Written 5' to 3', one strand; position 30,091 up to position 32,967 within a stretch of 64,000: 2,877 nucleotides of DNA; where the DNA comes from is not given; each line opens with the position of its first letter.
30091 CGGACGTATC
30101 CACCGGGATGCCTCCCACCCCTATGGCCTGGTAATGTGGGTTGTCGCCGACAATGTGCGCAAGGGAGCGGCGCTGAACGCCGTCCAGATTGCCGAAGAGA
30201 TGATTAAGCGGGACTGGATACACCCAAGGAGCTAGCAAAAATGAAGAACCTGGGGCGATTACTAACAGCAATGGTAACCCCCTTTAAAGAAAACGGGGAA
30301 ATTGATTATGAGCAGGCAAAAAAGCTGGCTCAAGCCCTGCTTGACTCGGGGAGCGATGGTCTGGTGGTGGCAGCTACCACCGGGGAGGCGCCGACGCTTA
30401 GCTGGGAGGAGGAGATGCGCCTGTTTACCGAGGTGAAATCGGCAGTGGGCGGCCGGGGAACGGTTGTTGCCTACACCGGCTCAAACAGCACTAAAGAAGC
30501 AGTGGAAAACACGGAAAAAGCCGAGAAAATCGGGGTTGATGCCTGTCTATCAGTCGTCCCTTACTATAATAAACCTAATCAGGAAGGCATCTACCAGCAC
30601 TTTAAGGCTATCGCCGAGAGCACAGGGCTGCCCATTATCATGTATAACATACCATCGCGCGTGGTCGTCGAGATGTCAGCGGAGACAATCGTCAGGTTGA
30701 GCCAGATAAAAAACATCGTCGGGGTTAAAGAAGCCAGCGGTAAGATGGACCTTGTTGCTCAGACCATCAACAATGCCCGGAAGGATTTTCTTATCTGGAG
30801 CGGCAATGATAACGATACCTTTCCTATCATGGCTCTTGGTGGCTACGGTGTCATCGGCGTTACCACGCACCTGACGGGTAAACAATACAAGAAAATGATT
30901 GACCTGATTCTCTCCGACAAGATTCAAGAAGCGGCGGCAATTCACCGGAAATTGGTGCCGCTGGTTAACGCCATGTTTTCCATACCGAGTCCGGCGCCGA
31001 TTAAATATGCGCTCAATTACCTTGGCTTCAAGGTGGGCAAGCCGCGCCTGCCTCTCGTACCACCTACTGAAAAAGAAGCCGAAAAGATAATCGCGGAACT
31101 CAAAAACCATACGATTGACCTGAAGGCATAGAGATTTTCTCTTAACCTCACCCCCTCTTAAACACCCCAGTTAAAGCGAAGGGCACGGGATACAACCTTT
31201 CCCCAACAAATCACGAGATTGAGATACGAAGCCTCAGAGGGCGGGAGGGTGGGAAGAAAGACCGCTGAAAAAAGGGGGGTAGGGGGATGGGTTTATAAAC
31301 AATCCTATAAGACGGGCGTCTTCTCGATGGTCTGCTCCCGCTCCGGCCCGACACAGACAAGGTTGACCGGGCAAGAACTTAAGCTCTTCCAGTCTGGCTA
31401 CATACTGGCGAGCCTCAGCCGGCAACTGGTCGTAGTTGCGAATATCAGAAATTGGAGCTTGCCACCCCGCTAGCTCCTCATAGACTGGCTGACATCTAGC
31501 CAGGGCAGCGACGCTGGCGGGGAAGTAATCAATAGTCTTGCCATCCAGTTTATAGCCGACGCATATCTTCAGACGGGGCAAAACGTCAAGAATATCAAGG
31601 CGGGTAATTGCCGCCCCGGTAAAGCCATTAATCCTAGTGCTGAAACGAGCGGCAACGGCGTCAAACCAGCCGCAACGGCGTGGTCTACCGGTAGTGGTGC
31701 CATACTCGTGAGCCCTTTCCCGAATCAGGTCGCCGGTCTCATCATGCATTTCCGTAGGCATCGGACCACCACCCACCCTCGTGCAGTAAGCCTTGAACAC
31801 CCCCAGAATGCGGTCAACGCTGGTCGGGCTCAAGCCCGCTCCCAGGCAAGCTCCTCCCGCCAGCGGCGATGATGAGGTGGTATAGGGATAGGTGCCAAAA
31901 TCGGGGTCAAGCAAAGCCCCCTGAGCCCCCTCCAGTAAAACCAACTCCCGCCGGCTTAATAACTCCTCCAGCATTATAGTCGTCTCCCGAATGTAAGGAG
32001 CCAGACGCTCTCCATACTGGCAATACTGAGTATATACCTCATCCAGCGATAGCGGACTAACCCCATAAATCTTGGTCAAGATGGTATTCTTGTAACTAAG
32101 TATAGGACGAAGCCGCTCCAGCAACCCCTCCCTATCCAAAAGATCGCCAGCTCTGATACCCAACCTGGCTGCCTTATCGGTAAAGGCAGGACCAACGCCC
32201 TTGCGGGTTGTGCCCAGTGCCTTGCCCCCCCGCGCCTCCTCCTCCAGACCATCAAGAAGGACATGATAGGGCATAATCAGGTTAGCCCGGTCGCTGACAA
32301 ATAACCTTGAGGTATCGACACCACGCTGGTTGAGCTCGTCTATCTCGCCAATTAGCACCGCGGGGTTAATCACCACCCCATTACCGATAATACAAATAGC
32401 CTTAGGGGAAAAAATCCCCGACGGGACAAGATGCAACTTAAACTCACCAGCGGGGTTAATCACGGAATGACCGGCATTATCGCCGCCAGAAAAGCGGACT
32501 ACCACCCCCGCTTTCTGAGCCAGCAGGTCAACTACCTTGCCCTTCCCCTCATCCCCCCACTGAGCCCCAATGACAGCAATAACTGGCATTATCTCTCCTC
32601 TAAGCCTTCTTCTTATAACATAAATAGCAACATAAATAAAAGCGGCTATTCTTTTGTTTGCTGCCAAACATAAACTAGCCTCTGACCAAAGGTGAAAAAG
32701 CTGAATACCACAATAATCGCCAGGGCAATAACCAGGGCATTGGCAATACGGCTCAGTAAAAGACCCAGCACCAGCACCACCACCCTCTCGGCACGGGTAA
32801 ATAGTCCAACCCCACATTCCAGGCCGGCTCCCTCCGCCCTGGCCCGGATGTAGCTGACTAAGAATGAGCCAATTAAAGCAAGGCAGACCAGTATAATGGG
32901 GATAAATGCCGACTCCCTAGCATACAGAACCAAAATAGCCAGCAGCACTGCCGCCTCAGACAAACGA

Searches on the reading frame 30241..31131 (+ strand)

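Call 9: search_protein_families(library=pfam, proteins=[window:30241-31131:+])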
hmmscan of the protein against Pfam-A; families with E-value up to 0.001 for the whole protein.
window:30241-31131:+ (296 aa): 1 family
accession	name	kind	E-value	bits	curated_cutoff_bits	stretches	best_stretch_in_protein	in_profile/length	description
PF00701.28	DHDPS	-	1.5e-98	329.6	22.1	1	4-288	2-287/289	Dihydrodipicolinate synthetase family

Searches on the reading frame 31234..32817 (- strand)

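Call 9: search_protein_families(library=pfam, proteins=[window:31234-32817:-])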
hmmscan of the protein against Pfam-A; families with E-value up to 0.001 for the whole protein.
window:31234-32817:- (527 aa): 1 family
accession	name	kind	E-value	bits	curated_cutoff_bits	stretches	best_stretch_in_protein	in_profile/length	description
PF00709.27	Adenylsucc_synt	-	9.8e-169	561.9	27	1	81-479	1-398/416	Adenylosuccinate synthetase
